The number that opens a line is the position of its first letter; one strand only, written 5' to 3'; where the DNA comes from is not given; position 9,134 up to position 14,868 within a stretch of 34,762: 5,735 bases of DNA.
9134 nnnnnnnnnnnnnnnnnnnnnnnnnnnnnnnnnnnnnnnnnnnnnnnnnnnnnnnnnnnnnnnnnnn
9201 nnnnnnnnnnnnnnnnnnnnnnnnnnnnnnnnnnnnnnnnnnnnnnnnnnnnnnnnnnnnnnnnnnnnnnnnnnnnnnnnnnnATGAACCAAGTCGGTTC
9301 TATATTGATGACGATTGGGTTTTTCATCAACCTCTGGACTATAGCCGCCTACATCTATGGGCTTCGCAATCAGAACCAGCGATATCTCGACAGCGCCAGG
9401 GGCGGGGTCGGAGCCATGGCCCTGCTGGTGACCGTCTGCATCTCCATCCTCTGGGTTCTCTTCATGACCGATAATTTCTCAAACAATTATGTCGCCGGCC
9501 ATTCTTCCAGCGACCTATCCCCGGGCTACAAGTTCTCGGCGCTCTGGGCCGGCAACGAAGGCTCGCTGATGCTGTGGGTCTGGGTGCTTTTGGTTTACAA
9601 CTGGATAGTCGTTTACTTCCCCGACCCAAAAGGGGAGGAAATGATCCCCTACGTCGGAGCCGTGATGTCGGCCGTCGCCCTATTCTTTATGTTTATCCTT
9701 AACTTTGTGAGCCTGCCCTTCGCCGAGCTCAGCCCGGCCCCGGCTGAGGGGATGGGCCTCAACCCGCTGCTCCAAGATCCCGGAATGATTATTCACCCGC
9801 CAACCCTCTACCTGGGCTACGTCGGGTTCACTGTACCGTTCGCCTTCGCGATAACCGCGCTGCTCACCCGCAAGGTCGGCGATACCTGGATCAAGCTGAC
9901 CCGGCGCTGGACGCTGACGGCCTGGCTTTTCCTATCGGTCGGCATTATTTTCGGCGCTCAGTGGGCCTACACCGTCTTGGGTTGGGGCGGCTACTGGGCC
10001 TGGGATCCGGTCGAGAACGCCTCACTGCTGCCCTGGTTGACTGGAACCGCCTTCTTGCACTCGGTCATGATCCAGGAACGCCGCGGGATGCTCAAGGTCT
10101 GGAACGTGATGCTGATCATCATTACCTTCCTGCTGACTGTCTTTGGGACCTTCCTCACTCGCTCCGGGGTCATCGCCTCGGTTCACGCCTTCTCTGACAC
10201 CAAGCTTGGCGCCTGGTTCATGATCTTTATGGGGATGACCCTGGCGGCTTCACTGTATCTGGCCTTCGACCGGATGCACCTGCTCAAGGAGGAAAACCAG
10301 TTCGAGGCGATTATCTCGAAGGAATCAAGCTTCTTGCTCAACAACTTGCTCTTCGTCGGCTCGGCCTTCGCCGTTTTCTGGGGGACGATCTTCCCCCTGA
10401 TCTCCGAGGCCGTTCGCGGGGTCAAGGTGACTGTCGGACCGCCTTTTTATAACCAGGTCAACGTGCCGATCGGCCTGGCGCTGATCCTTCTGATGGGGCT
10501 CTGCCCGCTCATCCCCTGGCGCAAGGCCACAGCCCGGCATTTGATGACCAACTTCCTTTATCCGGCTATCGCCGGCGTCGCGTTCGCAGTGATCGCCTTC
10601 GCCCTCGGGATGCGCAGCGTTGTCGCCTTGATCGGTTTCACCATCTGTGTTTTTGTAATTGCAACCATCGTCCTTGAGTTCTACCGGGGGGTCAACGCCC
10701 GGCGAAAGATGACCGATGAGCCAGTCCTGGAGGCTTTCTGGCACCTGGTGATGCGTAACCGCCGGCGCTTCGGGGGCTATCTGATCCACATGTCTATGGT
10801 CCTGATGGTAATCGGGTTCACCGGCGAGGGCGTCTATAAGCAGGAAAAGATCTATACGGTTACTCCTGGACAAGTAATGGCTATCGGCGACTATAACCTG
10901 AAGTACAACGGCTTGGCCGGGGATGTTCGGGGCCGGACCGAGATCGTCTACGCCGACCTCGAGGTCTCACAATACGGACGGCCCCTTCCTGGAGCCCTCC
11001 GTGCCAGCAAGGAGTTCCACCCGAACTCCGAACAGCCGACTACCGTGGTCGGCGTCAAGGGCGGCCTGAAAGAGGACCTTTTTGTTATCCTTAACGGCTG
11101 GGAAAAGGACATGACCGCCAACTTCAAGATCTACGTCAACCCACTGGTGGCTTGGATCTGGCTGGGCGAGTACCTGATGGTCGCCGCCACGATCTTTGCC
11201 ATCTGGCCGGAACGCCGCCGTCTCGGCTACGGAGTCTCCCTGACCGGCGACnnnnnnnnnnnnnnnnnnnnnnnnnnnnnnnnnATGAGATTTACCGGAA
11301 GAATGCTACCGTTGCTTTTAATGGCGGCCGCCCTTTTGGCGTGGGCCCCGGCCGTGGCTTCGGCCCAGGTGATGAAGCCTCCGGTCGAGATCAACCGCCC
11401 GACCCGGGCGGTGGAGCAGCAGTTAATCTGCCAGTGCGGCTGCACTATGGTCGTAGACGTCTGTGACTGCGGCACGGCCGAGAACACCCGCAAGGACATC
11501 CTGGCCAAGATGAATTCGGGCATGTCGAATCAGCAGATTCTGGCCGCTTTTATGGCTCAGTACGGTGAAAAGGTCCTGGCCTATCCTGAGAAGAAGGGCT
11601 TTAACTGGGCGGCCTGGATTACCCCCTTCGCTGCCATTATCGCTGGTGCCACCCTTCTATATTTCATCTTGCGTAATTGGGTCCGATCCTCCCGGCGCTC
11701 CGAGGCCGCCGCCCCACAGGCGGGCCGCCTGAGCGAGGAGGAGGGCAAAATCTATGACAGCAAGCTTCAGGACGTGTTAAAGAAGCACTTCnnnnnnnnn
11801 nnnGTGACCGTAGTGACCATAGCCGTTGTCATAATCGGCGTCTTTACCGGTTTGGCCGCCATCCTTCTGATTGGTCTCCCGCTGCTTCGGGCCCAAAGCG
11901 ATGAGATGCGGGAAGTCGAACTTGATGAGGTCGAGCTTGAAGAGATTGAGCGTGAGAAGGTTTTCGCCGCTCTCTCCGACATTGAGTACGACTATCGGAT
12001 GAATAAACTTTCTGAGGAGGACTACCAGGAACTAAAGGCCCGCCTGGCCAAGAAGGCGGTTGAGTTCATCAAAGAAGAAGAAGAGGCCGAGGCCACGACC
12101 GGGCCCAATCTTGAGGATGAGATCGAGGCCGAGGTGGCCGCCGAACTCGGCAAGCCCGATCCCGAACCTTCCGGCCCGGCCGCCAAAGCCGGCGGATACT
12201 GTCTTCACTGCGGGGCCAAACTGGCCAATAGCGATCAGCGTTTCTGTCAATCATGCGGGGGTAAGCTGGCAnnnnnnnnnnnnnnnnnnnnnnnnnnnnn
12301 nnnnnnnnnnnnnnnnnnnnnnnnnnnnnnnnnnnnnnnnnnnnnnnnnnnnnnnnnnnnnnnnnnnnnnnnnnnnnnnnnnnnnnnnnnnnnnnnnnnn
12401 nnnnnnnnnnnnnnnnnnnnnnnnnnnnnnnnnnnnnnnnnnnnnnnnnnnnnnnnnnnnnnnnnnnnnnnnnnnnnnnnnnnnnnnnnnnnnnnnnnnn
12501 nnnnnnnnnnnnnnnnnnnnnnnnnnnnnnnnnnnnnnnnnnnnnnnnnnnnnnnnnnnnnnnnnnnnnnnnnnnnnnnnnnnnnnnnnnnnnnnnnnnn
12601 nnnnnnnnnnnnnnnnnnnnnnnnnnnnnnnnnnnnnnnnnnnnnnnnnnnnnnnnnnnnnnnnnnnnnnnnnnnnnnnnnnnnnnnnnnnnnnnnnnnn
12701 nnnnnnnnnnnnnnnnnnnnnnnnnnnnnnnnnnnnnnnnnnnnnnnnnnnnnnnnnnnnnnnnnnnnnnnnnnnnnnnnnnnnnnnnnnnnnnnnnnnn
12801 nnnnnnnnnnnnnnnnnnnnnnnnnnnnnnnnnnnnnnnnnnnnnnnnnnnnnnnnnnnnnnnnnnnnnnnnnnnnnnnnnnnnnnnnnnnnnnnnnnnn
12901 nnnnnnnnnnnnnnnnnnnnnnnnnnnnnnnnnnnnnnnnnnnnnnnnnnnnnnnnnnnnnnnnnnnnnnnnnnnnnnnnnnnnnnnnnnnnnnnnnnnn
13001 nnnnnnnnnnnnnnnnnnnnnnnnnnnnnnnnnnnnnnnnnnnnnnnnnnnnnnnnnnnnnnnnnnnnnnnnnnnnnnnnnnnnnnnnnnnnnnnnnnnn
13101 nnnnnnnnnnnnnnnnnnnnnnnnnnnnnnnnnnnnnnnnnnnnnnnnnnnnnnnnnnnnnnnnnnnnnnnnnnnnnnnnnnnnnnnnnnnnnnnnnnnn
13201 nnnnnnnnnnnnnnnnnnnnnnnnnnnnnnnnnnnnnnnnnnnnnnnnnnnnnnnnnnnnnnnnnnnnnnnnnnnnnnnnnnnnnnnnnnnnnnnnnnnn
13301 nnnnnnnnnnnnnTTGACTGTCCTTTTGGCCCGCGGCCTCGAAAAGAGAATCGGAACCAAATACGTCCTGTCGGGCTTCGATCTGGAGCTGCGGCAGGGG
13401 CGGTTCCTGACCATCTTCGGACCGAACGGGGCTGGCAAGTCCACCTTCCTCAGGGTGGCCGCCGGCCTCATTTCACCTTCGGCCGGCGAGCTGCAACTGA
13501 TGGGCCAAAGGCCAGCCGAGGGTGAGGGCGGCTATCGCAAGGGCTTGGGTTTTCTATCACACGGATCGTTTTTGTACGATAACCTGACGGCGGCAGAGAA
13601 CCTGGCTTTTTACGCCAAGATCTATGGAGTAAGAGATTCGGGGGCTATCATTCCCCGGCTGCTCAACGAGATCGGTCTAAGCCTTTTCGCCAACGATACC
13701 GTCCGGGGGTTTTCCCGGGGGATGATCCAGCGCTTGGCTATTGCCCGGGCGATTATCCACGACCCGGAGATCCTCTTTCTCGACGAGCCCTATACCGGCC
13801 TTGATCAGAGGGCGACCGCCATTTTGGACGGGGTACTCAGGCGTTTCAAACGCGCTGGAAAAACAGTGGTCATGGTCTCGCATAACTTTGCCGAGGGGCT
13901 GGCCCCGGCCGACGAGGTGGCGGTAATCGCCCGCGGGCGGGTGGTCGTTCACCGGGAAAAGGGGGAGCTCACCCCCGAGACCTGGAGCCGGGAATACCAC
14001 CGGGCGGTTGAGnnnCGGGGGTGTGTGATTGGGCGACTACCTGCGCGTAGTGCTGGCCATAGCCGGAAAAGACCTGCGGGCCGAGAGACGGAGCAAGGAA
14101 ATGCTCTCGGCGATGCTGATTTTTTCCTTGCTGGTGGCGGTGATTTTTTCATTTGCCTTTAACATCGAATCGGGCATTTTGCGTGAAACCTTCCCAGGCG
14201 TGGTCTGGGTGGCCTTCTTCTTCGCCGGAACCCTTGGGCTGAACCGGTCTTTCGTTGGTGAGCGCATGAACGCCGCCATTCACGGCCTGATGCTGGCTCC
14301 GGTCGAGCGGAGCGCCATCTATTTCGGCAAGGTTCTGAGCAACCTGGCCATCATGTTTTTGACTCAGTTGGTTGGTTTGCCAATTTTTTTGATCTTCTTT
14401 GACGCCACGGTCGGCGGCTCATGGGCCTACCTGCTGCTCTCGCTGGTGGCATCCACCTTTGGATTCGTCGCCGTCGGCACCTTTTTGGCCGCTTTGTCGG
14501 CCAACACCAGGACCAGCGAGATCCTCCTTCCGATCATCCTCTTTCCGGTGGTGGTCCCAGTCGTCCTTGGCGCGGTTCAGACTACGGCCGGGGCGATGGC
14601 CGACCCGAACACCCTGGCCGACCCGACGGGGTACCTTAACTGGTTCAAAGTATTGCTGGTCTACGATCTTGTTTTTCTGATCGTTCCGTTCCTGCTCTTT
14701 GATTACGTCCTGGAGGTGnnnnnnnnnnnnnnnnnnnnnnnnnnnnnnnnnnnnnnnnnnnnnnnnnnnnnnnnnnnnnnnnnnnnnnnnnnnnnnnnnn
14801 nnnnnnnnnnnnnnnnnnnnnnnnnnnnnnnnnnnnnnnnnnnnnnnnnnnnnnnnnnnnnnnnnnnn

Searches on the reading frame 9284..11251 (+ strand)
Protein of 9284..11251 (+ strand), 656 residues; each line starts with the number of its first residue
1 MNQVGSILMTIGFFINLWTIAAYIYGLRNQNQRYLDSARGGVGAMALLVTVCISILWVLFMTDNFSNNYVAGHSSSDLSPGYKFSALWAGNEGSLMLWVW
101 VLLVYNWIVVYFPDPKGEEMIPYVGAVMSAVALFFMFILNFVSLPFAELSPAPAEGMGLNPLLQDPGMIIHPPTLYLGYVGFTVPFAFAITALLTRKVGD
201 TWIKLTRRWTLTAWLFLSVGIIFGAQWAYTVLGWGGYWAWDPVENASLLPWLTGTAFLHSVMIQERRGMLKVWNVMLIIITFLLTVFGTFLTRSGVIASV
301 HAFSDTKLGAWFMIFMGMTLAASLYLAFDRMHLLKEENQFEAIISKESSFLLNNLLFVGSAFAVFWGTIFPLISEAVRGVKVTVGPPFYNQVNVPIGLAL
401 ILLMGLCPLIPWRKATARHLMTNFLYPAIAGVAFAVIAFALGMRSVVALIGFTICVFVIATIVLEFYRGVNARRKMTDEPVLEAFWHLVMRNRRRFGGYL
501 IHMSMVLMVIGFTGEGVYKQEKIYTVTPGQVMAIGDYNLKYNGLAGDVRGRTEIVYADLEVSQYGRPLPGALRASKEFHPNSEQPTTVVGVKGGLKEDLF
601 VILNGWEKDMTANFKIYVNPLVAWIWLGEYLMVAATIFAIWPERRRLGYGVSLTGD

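Call 7: search_protein_families(library=pfam, proteins=[window:9284-11251:+], max_evalue=0.001)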
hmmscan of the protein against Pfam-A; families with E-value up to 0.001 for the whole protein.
window:9284-11251:+ (656 aa): 3 families
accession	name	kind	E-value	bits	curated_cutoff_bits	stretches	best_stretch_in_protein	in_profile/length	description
PF16327.10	CcmF_C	-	1.6e-55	189.1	28.7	1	314-640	2-320/323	Cytochrome c-type biogenesis protein CcmF C-terminal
PF01578.25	Cytochrom_C_asm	-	3.9e-40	138.2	29.9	1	88-294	1-206/212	Cytochrome C assembly protein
PF05140.19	ResB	-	1.7e-05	24.2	24.6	0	597-647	405-455/486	ResB-like family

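Call 46: find_homologous_proteins(query=window:9284-11251:+, max_evalue=1e-20)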
Query window:9284-11251:+ (656 aa): 8000 proteins with E <= 1e-20 among 8000 candidates; the best 120 are listed.
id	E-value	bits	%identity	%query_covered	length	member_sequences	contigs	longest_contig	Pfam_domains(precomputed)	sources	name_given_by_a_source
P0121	0.0e+0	1487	100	100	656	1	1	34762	PF16327.11,PF01578.26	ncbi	-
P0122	0.0e+0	1308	85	100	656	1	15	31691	PF16327.11,PF01578.26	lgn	-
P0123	0.0e+0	1102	74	96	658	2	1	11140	PF16327.11,PF01578.26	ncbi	-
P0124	0.0e+0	1058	70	99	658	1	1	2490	PF16327.11,PF05140.20,PF01578.26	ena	-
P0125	0.0e+0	1044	70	97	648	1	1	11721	PF16327.11,PF05140.20,PF01578.26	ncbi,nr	ncbi:MAG: heme lyase CcmF/NrfE family subunit [Firmicutes bacterium]|nr:heme lyase CcmF/NrfE family 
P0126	1.9e-298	1010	67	99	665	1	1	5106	PF16327.11,PF01578.26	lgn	-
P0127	6.7e-277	939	64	98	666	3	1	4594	PF16327.11,PF05140.20,PF01578.26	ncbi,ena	-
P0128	2.2e-271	921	62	99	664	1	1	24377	PF16327.11,PF01578.26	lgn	-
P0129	9.2e-267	905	61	98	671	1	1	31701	PF16327.11,PF01578.26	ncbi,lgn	ncbi:MAG: heme lyase CcmF/NrfE family subunit [Bacillota bacterium]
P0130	3.1e-262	890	61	98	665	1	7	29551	PF16327.11,PF01578.26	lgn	-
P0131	3.8e-259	880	59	97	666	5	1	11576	PF16327.11,PF01578.26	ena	-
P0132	2.7e-258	877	59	97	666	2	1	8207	PF16327.11,PF05140.20,PF01578.26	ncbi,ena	-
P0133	1.4e-257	875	60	98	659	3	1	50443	PF16327.11,PF01578.26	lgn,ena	-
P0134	1.3e-247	842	58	98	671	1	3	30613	PF16327.11,PF01578.26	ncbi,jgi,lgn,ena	-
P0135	3.0e-247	841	59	99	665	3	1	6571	PF16327.11,PF01578.26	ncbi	-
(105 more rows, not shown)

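Call 47: find_encoding_contigs(protein=P0121, flank=10000, max_places=2)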
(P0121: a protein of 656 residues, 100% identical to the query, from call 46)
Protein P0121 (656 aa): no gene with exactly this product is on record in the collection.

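Call 48: find_encoding_contigs(protein=P0122, flank=10000, max_places=4)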
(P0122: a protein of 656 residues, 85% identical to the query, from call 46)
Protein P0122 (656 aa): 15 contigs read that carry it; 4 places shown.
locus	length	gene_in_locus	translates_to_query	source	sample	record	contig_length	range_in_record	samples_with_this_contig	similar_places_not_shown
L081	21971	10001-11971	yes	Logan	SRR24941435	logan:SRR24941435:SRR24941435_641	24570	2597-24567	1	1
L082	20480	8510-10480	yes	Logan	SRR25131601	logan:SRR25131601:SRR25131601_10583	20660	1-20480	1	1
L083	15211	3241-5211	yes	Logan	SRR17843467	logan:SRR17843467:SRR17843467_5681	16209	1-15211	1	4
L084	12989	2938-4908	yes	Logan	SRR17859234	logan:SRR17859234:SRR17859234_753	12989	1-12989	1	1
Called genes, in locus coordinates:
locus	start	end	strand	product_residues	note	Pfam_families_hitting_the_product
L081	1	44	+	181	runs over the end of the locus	PF08534:Redoxin, PF00578:AhpC-TSA, PF00085:Thioredoxin, PF13098:Thioredoxin_2, PF13905:Thioredoxin_8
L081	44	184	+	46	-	-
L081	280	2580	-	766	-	PF22085:NorB_cytochrome_c-like, PF00115:COX1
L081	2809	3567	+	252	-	PF02683:DsbD_TM (weak), PF13386:DsbD_2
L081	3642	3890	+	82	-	PF04023:FeoA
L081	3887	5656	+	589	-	PF01926:MMR_HSR1, PF02421:FeoB_N, PF07670:Gate, PF07664:FeoB_C, PF07670:Gate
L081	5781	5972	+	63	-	PF02583:Trns_repr_metal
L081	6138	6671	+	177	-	-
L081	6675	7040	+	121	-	-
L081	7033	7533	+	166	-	-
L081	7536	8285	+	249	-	PF02683:DsbD_TM, PF13386:DsbD_2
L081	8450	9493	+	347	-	-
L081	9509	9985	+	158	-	PF03100:CcmE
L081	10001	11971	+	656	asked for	PF01578:Cytochrom_C_asm, PF16327:CcmF_C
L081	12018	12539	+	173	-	PF03918:CcmH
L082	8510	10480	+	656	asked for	PF01578:Cytochrom_C_asm, PF16327:CcmF_C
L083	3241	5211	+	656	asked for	PF01578:Cytochrom_C_asm, PF16327:CcmF_C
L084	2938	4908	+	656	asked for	PF01578:Cytochrom_C_asm, PF16327:CcmF_C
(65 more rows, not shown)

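Call 59: search_protein_families(library=pfam, proteins=[P0259], max_evalue=0.001)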
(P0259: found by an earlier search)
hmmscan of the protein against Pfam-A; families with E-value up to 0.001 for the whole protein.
P0259 (1455 aa): 4 families
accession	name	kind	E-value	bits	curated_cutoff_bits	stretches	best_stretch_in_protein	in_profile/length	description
PF09699.15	Paired_CXXCH_1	-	3.5e-39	132.7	20.6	3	905-936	8-39/41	Doubled CXXCH motif (Paired_CXXCH_1)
PF14522.11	Cytochrome_C7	-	7.1e-18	64.6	24.8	0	960-1024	3-54/67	Cytochrome c7 and related cytochrome c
PF00041.27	fn3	-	6.2e-16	58.8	25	1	541-616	1-71/84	Fibronectin type III domain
PF14537.11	Cytochrom_c3_2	-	1.4e-14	54.7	25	1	855-934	7-79/79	Cytochrome c3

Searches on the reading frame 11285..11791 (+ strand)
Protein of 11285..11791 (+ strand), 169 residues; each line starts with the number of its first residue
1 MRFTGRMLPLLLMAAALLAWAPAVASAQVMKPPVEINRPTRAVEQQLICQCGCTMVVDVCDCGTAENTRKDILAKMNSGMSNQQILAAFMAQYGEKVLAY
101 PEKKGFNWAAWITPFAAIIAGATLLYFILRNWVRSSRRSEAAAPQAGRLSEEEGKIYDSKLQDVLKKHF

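Call 7: search_protein_families(library=pfam, proteins=[window:11285-11791:+], max_evalue=0.001)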
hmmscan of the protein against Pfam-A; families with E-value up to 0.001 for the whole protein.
window:11285-11791:+ (169 aa): 1 family
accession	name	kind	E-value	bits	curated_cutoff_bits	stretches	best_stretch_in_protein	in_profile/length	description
PF03918.19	CcmH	-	2.7e-22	79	25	1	15-153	5-135/143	Cytochrome C biogenesis protein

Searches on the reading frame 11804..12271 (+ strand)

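Call 7: search_protein_families(library=pfam, proteins=[window:11804-12271:+], max_evalue=0.001)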
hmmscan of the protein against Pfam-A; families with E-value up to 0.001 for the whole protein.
window:11804-12271:+ (156 aa): 2 families
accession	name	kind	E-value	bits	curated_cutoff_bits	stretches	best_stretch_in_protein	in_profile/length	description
PF13248.11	Zn_ribbon_3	-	0.00016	21.5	27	1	132-155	4-26/26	zinc-ribbon domain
PF13240.11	Zn_Ribbon_1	-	0.0003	20.9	25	1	132-154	1-22/23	zinc-ribbon domain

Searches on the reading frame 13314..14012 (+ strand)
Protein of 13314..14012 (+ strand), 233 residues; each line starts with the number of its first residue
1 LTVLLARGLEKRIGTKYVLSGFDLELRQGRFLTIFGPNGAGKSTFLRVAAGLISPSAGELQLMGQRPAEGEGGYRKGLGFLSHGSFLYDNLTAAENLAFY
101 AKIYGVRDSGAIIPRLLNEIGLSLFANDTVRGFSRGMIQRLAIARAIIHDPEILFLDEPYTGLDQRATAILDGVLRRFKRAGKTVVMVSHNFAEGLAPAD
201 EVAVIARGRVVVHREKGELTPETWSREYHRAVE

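Call 7: search_protein_families(library=pfam, proteins=[window:13314-14012:+], max_evalue=0.001)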
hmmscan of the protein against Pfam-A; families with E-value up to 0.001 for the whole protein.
window:13314-14012:+ (233 aa): 2 families
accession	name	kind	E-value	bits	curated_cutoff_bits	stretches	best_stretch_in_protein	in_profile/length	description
PF00005.33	ABC_tran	-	5e-27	95.6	25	1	20-160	2-136/137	ABC transporter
PF13304.12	AAA_21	-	2.6e-11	44.6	27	1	129-191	234-299/304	AAA domain, putative AbiEii toxin, Type IV TA system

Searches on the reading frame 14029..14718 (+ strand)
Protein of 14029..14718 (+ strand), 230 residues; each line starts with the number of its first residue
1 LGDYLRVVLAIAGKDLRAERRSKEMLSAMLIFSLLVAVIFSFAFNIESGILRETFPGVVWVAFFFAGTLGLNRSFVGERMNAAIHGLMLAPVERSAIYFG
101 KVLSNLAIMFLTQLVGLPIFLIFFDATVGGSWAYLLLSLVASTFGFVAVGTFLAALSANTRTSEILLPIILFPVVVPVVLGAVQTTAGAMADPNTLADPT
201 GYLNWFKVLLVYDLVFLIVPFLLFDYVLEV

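Call 7: search_protein_families(library=pfam, proteins=[window:14029-14718:+], max_evalue=0.001)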
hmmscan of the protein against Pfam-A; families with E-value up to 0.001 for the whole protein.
window:14029-14718:+ (230 aa): 4 families
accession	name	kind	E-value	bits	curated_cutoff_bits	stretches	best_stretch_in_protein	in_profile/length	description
PF03379.19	CcmB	-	8.2e-31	107.5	24.9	1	9-211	2-196/215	CcmB protein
PF01061.29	ABC2_membrane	-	1.5e-10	41.4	26.9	1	10-175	5-174/211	ABC-2 type transporter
PF12679.13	ABC2_membrane_2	-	3.3e-10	40.1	27.2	1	10-213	2-236/283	ABC-2 family transporter protein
PF12698.13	ABC2_membrane_3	-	5.1e-08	32.8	31.6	1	47-201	157-297/347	ABC-2 family transporter protein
